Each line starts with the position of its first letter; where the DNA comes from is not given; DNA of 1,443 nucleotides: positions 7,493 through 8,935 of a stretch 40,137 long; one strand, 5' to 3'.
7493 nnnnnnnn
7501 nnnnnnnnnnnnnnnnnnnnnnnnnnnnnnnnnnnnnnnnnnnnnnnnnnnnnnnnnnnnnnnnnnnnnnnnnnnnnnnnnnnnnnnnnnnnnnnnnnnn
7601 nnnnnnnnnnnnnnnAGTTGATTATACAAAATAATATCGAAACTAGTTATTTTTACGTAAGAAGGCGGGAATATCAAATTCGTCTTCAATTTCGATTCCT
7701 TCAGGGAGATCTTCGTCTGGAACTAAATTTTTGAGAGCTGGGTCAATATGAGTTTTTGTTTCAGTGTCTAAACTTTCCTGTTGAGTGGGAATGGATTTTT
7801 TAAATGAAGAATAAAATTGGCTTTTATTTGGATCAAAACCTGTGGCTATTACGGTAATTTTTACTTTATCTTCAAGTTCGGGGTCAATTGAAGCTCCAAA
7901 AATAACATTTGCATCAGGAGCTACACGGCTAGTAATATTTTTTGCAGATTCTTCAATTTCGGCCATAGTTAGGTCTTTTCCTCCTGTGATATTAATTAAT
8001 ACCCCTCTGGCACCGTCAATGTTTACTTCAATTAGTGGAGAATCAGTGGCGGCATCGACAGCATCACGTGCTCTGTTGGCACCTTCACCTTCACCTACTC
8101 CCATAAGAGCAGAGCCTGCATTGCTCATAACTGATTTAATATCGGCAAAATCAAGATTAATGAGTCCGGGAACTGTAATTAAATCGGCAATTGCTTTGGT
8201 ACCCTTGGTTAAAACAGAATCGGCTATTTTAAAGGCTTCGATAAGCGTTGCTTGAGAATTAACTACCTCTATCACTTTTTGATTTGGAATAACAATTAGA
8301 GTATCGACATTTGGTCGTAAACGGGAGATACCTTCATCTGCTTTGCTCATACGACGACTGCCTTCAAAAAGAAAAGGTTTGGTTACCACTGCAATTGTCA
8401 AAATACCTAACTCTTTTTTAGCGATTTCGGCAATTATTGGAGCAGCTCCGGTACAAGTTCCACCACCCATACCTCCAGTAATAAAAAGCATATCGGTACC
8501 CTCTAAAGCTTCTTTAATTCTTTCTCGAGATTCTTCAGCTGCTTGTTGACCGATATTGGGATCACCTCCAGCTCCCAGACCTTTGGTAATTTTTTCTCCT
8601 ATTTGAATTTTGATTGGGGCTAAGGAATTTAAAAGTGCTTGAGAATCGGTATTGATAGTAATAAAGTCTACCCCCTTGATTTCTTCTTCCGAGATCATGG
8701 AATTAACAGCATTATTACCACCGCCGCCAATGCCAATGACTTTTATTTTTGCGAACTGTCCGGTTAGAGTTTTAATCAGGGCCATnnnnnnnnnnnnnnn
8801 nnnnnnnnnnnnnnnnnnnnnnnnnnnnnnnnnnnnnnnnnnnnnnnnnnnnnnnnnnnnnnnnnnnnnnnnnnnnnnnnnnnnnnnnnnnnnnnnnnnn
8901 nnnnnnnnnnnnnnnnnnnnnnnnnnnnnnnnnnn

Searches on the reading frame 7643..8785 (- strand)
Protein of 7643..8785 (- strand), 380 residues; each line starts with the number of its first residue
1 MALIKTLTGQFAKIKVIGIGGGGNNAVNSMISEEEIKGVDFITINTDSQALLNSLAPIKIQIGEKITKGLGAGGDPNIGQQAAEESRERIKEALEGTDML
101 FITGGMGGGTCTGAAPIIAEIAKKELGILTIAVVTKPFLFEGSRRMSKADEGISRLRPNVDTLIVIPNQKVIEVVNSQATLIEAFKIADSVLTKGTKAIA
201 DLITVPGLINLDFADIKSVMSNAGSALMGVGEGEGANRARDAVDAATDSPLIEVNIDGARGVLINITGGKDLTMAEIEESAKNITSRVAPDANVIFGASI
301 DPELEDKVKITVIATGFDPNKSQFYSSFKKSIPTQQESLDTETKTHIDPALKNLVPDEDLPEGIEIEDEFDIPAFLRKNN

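Call 11: search_protein_families(library=pfam, proteins=[window:7643-8785:-], max_evalue=0.001)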
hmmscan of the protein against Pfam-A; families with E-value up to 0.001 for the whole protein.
window:7643-8785:- (380 aa): 2 families
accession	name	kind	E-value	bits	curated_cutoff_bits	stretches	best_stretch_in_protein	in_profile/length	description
PF00091.31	Tubulin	-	2.8e-50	171.7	33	1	13-175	1-189/190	Tubulin/FtsZ family, GTPase domain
PF12327.13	FtsZ_C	-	2.6e-36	124.3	27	1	224-318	1-95/95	FtsZ family, C-terminal domain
